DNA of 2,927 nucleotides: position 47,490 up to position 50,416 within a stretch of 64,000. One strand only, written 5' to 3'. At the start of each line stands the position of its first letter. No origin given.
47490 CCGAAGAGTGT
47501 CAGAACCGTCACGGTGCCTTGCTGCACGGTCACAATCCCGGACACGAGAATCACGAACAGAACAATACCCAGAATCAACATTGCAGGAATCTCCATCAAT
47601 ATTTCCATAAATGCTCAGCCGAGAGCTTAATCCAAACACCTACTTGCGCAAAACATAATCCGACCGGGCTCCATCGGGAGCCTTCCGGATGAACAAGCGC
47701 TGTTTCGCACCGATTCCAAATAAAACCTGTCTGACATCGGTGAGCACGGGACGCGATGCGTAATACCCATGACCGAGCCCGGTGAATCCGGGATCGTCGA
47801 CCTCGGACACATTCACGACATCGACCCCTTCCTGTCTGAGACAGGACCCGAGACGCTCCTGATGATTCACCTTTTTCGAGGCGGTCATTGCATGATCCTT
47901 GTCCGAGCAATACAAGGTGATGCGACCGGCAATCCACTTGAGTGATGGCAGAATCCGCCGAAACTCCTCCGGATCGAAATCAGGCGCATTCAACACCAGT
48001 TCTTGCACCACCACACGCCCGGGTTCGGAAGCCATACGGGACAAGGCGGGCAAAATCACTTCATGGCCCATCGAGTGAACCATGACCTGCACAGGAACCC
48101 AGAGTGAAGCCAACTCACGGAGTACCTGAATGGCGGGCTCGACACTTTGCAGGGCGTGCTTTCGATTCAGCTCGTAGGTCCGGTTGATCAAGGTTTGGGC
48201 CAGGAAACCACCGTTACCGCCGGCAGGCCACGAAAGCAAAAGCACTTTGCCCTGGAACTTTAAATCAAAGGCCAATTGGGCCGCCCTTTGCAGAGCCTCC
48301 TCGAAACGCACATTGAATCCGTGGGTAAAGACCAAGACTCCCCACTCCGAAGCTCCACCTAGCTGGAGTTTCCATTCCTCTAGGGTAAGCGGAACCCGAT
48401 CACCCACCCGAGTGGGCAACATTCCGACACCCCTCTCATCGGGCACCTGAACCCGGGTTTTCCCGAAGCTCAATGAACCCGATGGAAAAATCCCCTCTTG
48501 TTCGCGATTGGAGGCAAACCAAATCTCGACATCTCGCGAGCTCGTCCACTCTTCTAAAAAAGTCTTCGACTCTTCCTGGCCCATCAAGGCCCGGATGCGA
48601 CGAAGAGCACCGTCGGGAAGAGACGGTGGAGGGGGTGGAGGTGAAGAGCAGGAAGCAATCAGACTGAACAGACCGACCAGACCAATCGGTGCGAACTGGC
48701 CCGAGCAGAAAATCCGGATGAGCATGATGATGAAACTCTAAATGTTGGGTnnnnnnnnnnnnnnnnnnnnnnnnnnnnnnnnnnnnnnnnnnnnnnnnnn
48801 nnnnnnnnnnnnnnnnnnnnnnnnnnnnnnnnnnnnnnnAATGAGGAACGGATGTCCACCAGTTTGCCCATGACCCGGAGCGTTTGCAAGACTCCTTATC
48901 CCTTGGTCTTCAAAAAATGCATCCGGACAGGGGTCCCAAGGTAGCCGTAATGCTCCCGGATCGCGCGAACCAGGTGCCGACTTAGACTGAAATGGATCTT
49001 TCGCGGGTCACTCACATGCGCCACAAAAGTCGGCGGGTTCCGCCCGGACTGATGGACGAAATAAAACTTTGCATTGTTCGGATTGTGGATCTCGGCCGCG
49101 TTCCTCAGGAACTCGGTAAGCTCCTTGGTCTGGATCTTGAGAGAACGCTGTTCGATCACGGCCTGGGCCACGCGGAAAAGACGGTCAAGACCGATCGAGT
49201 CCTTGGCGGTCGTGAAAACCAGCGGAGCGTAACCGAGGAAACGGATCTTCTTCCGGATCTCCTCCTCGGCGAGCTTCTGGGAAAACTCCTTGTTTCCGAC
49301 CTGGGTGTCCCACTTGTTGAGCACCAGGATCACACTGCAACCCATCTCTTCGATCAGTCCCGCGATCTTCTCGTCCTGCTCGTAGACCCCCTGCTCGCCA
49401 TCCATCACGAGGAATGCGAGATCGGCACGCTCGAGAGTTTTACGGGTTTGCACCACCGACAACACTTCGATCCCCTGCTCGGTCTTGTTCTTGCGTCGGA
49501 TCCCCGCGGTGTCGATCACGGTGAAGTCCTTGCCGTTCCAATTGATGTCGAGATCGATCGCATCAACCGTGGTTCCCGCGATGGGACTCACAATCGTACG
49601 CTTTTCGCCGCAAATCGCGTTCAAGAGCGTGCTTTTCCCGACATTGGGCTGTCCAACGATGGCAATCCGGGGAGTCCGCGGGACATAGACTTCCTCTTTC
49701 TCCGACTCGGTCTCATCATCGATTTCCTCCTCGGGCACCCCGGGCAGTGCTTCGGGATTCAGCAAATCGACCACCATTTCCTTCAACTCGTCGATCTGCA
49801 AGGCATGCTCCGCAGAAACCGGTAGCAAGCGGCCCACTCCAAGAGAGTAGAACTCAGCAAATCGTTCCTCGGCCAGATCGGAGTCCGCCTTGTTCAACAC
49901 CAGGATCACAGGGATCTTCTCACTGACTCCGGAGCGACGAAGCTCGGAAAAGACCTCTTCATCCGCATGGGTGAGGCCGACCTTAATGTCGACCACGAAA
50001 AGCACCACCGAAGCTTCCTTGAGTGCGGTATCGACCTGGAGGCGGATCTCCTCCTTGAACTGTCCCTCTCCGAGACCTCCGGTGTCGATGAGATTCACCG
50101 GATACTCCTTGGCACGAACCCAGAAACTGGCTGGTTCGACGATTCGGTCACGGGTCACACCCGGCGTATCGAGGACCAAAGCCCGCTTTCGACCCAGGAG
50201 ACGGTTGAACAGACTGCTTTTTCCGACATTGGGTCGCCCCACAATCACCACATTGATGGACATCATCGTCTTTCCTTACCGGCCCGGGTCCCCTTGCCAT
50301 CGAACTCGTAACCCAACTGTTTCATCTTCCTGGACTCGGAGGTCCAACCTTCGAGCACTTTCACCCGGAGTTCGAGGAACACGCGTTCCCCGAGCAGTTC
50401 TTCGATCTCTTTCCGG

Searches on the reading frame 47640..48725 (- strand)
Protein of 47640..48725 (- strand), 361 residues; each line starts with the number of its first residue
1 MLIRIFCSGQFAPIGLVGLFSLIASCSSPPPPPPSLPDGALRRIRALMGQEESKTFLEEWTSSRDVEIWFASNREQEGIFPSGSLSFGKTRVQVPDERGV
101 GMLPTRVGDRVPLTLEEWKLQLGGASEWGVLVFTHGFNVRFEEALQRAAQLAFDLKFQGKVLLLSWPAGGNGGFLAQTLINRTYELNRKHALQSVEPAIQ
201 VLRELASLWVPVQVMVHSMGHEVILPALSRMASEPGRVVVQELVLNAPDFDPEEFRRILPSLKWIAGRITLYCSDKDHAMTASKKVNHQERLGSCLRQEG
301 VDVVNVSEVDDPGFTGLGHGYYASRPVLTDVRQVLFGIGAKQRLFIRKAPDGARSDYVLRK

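Call 40: search_protein_families(library=pfam, proteins=[window:47640-48725:-], max_evalue=0.001)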
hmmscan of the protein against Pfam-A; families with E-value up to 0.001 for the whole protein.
window:47640-48725:- (361 aa): 1 family
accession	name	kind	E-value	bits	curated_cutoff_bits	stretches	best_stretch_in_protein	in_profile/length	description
PF05990.18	DUF900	-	1.7e-42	145.9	20.5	1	128-329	19-225/232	Alpha/beta hydrolase of unknown function (DUF900)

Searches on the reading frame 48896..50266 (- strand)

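Call 40: search_protein_families(library=pfam, proteins=[window:48896-50266:-], max_evalue=0.001)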
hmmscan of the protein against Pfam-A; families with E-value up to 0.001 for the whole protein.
window:48896-50266:- (456 aa): 18 families
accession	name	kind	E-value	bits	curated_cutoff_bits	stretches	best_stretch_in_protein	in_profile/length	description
PF01926.29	MMR_HSR1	-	2.4e-55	185.9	21.9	2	200-318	1-113/113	50S ribosome-binding GTPase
PF00009.33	GTP_EFTU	-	3e-24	86.1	26.5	2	199-370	4-185/188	Elongation factor Tu GTP binding domain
PF02421.24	FeoB_N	-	2.3e-23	82.9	27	2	200-364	2-153/156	Ferrous iron transport protein B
PF14714.11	KH_dom-like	-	8.6e-19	68.1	27.3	1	377-451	1-80/81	KH-domain-like of EngA bacterial GTPase enzymes, C-terminal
PF00350.29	Dynamin_N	-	2.9e-18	66.9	27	1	201-232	1-32/168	Dynamin family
PF04548.22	AIG1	-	6e-14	52.3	27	2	5-140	2-138/212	AIG1 family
PF03193.22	RsgA_GTPase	-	4.8e-12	46.5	30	0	201-231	109-139/174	RsgA GTPase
PF08477.19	Roc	-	1e-11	45.5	27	1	6-128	2-119/119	Ras of Complex, Roc, domain of DAPkinase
PF00071.28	Ras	-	8e-10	39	21.6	1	6-130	2-117/162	Ras family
PF00025.27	Arf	-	1.3e-07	31.7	22.3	0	3-133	14-131/174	ADP-ribosylation factor family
PF00005.33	ABC_tran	-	4.1e-07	31.1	25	1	194-302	7-86/137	ABC transporter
PF09439.16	SRPRB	-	6.2e-07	29.4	25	0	5-133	5-125/178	Signal recognition particle receptor beta subunit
PF16897.10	MMR_HSR1_Xtn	-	3.5e-06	27.4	35.2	1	118-169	56-104/106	C-terminal region of MMR_HSR1 domain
PF13479.12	AAA_24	-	7.5e-06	26.4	27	0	3-35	2-31/195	AAA domain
PF13401.12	AAA_22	-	8.8e-05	23.3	27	0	6-141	8-106/130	AAA domain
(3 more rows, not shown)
